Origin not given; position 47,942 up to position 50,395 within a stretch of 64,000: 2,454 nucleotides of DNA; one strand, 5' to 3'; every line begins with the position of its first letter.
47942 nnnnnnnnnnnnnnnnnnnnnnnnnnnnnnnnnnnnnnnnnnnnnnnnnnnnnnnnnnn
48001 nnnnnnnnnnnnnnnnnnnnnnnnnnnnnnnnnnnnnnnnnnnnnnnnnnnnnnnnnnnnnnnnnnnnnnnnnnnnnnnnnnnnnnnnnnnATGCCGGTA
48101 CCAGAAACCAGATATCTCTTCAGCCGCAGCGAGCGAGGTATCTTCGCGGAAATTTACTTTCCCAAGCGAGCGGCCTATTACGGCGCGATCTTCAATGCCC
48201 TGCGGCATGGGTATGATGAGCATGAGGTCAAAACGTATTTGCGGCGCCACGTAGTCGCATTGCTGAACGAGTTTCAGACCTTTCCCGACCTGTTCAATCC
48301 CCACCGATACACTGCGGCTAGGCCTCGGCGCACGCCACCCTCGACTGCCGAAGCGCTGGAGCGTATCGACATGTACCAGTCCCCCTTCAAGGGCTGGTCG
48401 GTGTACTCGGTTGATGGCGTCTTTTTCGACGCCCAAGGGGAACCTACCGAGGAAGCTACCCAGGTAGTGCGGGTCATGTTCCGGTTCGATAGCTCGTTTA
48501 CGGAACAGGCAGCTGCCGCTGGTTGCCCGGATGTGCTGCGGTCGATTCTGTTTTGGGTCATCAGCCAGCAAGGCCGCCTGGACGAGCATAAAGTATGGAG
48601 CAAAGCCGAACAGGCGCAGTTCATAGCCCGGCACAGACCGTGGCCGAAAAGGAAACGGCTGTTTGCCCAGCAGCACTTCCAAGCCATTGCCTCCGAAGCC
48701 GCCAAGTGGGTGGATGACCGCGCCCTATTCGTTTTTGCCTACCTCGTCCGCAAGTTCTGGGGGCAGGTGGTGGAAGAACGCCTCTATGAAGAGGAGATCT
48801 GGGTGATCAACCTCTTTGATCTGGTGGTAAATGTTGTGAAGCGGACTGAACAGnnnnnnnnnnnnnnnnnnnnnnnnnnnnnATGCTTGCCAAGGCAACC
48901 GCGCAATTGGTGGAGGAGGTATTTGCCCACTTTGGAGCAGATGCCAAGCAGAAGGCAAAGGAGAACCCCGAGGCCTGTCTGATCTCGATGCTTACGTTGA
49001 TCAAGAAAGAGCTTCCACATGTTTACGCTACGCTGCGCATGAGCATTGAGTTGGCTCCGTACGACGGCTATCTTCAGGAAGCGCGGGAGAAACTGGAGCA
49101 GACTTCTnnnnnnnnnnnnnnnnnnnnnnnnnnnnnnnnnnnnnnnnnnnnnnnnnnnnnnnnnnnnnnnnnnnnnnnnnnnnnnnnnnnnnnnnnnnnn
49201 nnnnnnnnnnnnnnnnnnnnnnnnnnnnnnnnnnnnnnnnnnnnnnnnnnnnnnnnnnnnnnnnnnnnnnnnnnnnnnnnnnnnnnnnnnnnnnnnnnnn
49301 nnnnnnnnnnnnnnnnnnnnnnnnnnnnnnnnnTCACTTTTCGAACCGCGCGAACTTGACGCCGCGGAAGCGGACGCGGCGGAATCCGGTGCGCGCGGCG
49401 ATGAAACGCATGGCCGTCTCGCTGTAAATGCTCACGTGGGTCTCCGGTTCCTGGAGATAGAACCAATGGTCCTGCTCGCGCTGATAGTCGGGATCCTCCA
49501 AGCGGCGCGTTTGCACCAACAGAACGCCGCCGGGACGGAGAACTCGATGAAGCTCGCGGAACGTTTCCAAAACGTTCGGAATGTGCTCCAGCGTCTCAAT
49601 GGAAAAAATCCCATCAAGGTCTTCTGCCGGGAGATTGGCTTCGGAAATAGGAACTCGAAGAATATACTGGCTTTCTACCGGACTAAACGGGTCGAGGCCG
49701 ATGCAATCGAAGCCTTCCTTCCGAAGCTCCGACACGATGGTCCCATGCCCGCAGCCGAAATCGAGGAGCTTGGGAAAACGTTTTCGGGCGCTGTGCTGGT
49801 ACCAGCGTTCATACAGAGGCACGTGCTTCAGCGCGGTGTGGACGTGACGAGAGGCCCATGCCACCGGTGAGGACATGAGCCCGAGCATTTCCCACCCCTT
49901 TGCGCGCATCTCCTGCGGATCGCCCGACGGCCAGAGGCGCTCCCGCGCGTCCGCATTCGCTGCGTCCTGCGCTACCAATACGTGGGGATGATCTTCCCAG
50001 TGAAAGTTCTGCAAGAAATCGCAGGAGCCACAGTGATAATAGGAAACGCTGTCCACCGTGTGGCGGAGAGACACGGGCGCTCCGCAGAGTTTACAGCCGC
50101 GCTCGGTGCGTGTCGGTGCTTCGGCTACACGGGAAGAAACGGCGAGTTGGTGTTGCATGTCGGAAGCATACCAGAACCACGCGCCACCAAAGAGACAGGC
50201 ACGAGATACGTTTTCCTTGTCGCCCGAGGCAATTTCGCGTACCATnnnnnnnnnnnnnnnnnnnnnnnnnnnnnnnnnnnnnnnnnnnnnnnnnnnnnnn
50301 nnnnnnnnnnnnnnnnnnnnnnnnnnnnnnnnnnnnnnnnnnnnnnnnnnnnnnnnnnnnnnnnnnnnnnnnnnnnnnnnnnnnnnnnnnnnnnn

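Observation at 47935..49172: Self-contained lower-GC two-gene unit of unknown function with canonical SD sites and its own terminator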

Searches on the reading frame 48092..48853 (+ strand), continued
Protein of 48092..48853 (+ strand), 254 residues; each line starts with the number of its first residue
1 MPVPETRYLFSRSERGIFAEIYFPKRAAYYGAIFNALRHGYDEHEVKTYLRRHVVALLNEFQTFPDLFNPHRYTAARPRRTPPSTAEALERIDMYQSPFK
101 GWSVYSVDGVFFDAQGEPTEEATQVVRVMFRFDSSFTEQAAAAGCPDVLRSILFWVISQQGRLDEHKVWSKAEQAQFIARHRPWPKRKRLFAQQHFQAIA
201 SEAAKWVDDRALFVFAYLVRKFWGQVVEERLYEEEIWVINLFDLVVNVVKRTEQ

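Call 97: search_protein_families(library=pfam, proteins=[L018:4787-5152:+, L020:4808-5122:+, L021:4790-5128:+, L028:4791-5057:+, L031:1612-1857:+, L009:6838-7098:+, L043:6795-7061:+, L010:6880-7461:+, L032:4806-5747:+, L056:6753-7739:+], max_evalue=0.1)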
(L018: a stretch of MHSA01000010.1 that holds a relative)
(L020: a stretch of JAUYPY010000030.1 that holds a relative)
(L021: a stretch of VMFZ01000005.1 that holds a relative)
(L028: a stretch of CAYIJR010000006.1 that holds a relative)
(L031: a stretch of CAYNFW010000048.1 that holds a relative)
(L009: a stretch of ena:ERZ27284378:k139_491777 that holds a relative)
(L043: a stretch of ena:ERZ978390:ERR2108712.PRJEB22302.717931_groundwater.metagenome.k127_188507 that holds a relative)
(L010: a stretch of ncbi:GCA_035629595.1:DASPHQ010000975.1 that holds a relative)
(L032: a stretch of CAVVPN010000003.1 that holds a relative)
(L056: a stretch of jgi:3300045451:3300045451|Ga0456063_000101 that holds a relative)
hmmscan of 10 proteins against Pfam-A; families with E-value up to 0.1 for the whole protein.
L018:4787-5152:+ (122 aa): 0 families

L020:4808-5122:+ (105 aa): 1 family
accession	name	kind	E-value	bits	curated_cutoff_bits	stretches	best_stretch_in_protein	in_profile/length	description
PF01726.22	LexA_DNA_bind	-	0.013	15.7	23.7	1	46-92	9-55/65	LexA DNA binding domain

L021:4790-5128:+ (113 aa): 0 families

L028:4791-5057:+ (89 aa): 1 family
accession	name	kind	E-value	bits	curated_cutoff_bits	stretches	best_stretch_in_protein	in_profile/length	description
PF06969.22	HemN_C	-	0.076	13.5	24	0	8-37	4-34/67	HemN C-terminal domain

L031:1612-1857:+ (82 aa): 0 families

L009:6838-7098:+ (87 aa): 2 families
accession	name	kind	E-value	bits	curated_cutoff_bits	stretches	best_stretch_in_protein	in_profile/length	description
PF16689.10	APC_N_CC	-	0.021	15.4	27.4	0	8-32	5-30/52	Coiled-coil N-terminus of APC, dimerisation domain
PF24235.1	RHG29_45_N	-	0.047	14.4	27.7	1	9-83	17-88/108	Rho GTPase-activating protein 29/45 N-terminal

L043:6795-7061:+ (89 aa): 0 families

L010:6880-7461:+ (194 aa): 2 families
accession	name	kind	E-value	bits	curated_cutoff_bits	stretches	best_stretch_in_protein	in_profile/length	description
PF00583.31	Acetyltransf_1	-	1.7e-06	28.8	20.7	1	49-155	34-116/116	Acetyltransferase (GNAT) family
PF13508.13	Acetyltransf_7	-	0.064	14.1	27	0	54-129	7-58/84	Acetyltransferase (GNAT) domain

L032:4806-5747:+ (314 aa): 1 family
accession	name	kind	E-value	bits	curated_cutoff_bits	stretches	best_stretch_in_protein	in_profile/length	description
PF04754.18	Transposase_31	-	0.083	12.9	21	0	51-105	47-101/203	Putative transposase, YhgA-like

L056:6753-7739:+ (329 aa): 0 families

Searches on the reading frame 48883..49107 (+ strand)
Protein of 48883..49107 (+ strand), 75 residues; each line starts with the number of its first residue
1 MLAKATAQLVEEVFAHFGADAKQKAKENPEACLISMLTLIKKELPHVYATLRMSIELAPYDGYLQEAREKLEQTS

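Call 4: search_protein_families(library=pfam, proteins=[window:48883-49107:+], max_evalue=0.1)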
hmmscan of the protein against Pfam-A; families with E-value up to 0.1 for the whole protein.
window:48883-49107:+ (75 aa): 0 families

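Call 5: search_protein_families(library=padloc, proteins=[window:48883-49107:+], max_evalue=1)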
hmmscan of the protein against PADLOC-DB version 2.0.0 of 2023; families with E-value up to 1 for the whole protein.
window:48883-49107:+ (75 aa): 1 family
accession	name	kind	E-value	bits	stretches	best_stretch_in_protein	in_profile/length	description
PDLC02942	RT_III-A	-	0.028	11.5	1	19-70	14-65/341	-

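Call 6: search_protein_families(library=ncbifam, proteins=[window:48883-49107:+], max_evalue=1)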
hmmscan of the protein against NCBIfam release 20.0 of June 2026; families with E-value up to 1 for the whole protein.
window:48883-49107:+ (75 aa): 0 families

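Call 7: search_protein_families(library=phrogs, proteins=[window:48883-49107:+], max_evalue=1)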
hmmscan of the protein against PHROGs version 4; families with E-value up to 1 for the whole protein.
window:48883-49107:+ (75 aa): 1 family
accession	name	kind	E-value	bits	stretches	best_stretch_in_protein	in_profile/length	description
phrog_5285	-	unknown function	0.23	12.7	1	42-73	89-120/127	-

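Call 17: find_homologous_proteins(query=window:48883-49107:+, max_evalue=0.001)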
Query window:48883-49107:+ (75 aa): 17 proteins with E <= 0.001 among 19 candidates.
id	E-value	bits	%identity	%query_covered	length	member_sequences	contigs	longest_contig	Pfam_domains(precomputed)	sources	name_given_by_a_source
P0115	1.9e-40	153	100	100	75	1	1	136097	-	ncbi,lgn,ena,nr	ncbi:MAG: hypothetical protein G01um101438_577 [Parcubacteria group bacterium Gr01-1014_38]|nr:MAG: 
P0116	1.8e-25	106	72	99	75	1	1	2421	-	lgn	-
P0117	2.2e-25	105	72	96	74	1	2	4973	-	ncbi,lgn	-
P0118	1.1e-24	103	69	99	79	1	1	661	-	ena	-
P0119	7.0e-24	101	68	100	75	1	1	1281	-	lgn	-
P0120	1.4e-23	100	70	99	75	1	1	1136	-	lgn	-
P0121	3.9e-23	98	68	100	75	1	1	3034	-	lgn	-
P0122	8.2e-23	97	67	100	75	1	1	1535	-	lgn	-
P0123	1.7e-22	96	66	99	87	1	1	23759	-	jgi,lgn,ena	-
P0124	4.5e-22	95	70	97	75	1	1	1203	-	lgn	-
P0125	5.4e-22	95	68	99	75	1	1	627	-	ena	-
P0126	6.4e-21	91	65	99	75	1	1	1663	-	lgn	-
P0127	1.8e-20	90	62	99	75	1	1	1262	-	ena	-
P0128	6.4e-20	88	64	99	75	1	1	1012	-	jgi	jgi:hypothetical protein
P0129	9.8e-20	87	65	100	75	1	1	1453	-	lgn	-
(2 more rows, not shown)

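Call 58: search_solved_structures(query=A3, max_evalue=10, show_alignments=1)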
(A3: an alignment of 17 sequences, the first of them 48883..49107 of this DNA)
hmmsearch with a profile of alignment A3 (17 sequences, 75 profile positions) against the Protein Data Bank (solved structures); distinct sequences matched with E-value up to 10: 2.
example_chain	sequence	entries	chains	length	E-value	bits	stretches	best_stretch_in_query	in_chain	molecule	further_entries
4eij_A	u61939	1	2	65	0.67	13.3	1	35-55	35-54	P protein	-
2gsr_A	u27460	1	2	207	1.4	12.2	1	14-71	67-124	CLASS PI GST GLUTATHIONE S-TRANSFERASE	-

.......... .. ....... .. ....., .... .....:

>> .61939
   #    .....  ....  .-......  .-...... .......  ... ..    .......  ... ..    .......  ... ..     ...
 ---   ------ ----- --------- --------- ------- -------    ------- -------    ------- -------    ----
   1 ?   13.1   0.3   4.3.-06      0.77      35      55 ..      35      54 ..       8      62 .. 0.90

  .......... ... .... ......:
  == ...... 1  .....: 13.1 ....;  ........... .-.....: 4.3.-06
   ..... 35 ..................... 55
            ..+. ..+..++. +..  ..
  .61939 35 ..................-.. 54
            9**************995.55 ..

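Call 64: predict_structure(alignment_id=A3)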
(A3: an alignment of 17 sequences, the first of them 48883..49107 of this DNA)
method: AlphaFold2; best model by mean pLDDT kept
length: 75 residues; sequences in the alignment: 17
mean_pLDDT: 75.5   pTM: 0.46
mean pLDDT of the five models: 75.5, 70.1, 63.8, 63.6, 61.0
residues with pLDDT >= 90: 0; 70-90: 59; 50-70: 15; < 50: 1
segments of 3 or more residues with pLDDT < 50: none
pLDDT, mean of each block of 10 residues (from residue 1): 74 80 81 81 83 73 63 64
secondary structure, 60 per line:
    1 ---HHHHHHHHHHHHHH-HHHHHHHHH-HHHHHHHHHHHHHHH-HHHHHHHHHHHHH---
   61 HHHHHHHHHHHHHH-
elements in order: H4-17 H19-27 H29-43 H45-57 H61-74

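Call 69: fold_search(model_id=the predicted structure, library=pdb)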
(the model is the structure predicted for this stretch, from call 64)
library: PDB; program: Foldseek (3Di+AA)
matches with E <= 10: 6; with E <= 0.001: 0
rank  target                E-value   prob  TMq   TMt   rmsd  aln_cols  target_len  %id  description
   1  5wz4_A                4.7e+00  0.10  0.26  0.17   3.4        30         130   23  Crystal structure of Mycobacterium tuberculosis VapC20 (Rv2549c), Sarcin-Ricin loop cleaving toxin (released 2017-10-25)
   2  5wzf_B                7.2e+00  0.08  0.26  0.17   3.4        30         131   23  Crystal structure of Mycobacterium tuberculosis VapC20 (Rv2549c), Sarcin-Ricin loop cleaving toxin (released 2017-10-25)
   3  3mvp_B                9.0e+00  0.06  0.35  0.14   7.2        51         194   20  The Crystal Structure of a TetR/AcrR transcriptional regulator from Streptococcus mutans to 1.85A (released 2010-05-12)
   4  2f4m_B                9.6e+00  0.10  0.35  0.43   3.5        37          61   24  The Mouse PNGase-HR23 Complex Reveals a Complete Remodulation of the Protein-Protein Interface Compared to its Yeast O (released 2006-03-07)
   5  9vfe_MODEL_1_A        9.6e+00  0.08  0.33  0.33   3.0        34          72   24  Solution structure of XPC binding domain of hHR23B (apo form) (released 2025-10-01)
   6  3ld8_A                9.6e+00  0.06  0.31  0.08   5.2        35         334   23  Structure of JMJD6 and Fab Fragments (released 2010-08-04)

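Call 85: find_encoding_contigs(protein=P0123, flank=7000, max_places=2)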
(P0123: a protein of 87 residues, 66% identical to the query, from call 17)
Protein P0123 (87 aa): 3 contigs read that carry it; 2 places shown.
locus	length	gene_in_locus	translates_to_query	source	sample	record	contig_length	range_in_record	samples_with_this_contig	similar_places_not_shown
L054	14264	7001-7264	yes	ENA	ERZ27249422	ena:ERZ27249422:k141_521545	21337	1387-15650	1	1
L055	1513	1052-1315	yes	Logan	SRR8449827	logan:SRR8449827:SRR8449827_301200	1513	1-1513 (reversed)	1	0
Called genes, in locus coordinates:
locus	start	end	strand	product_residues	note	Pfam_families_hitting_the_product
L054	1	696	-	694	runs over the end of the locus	?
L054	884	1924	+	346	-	PF00089:Trypsin, PF13365:Trypsin_2, PF13180:PDZ_2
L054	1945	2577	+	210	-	-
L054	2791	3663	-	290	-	PF00215:OMPdecase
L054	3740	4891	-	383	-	PF13200:DUF4015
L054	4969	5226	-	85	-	-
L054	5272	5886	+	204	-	-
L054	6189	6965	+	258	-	-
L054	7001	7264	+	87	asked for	-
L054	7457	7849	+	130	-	PF20393:Pro_CA_2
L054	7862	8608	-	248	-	PF18912:DZR_2 (weak), PF00156:Pribosyltran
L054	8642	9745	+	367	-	PF01869:BcrAD_BadFG (faint), PF11104:PilM_2, PF14450:FtsA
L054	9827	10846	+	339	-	PF16410:DUF5018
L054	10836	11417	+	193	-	PF04350:PilO (weak)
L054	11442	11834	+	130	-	PF28597:T2SSF_N (weak)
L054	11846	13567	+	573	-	PF05157:MshEN, PF00437:T2SSE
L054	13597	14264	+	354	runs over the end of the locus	PF00437:T2SSE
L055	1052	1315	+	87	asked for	-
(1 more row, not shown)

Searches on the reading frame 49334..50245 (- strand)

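Call 4: search_protein_families(library=pfam, proteins=[window:49334-50245:-], max_evalue=0.1)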
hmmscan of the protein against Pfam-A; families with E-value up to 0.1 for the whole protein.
window:49334-50245:- (303 aa): 14 families
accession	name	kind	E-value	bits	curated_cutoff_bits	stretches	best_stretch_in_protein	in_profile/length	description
PF13489.12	Methyltransf_23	-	4.3e-26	92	27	1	154-289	20-160/164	Methyltransferase domain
PF08241.18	Methyltransf_11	-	1.6e-13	51.5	21.2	1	161-243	1-94/95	Methyltransferase domain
PF08242.18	Methyltransf_12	-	1.7e-09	38.7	30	1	161-242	1-98/98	Methyltransferase domain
PF13847.12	Methyltransf_31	-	6.9e-09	36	27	1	205-248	70-113/145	Methyltransferase domain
PF13649.12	Methyltransf_25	-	7.1e-09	36.7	27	1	161-240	2-97/97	Methyltransferase domain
PF02353.26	CMAS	-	0.00032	20.6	27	1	190-258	108-178/273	Mycolic acid cyclopropane synthetase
PF05148.21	Methyltransf_8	-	0.0043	17.4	27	1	154-244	70-156/219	Hypothetical methyltransferase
PF23207.1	PH_SPO71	-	0.0062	17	27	1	224-281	32-98/143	Prospore membrane adapter protein SPO71 PH domain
PF03107.22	C1_2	-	0.011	16.5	26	1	32-77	5-41/48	C1 domain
PF07757.19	AdoMet_MTase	-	0.022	15.4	27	1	144-185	49-90/115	Predicted AdoMet-dependent methyltransferase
PF10071.14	DUF2310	-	0.03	14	25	1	46-84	216-254/255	Zn-ribbon-containing, possibly nucleic-acid-binding protein (DUF2310)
PF01209.24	Ubie_methyltran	-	0.048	13.4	20.1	0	219-264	126-172/233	ubiE/COQ5 methyltransferase family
PF08003.17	Methyltransf_9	-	0.049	13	23.8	0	193-251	165-224/315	Protein of unknown function (DUF1698)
PF06859.18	Bin3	-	0.097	13.7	27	0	225-292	22-87/109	Bicoid-interacting protein 3 (Bin3)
